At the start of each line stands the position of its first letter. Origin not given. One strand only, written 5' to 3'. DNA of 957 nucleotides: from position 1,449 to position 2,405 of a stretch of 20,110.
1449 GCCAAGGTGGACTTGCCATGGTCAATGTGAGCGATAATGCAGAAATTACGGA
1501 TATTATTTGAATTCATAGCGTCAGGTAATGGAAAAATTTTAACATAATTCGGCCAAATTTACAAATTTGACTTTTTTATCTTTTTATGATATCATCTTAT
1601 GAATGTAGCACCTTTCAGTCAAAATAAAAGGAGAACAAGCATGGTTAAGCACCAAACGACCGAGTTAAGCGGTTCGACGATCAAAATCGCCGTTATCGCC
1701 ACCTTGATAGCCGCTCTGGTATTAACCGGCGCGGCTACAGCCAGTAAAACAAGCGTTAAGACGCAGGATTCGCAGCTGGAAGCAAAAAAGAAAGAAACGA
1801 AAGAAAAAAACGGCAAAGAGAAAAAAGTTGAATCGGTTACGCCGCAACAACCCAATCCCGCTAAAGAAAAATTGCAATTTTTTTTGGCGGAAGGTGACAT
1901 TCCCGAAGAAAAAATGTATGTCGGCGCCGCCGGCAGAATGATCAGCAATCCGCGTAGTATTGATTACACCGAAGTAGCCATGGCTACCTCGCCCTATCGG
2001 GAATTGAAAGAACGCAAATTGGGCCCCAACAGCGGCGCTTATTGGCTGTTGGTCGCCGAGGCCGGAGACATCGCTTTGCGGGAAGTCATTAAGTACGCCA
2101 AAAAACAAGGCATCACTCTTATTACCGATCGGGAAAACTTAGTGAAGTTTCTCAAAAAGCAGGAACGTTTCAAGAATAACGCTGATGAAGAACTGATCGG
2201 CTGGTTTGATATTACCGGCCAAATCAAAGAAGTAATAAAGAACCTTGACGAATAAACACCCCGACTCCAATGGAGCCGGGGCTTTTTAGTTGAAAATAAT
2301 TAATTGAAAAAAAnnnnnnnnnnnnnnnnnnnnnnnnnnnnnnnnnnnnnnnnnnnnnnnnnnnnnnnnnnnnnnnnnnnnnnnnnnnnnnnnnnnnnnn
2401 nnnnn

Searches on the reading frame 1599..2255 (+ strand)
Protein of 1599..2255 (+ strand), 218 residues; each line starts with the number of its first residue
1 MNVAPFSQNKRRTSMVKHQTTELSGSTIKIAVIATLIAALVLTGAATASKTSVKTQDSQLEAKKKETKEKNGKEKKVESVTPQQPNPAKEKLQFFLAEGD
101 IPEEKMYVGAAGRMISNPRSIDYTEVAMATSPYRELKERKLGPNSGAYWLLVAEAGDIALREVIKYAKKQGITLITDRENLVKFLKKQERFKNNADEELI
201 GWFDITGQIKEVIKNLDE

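Call 7: search_protein_families(library=pfam, proteins=[window:1599-2255:+], max_evalue=0.01)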
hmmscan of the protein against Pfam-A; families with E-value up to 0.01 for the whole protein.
window:1599-2255:+ (218 aa): 1 family
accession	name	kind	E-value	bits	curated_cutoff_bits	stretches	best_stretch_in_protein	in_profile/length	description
PF00375.23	SDF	-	0.0086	15.6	27.9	0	17-85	59-126/387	Sodium:dicarboxylate symporter family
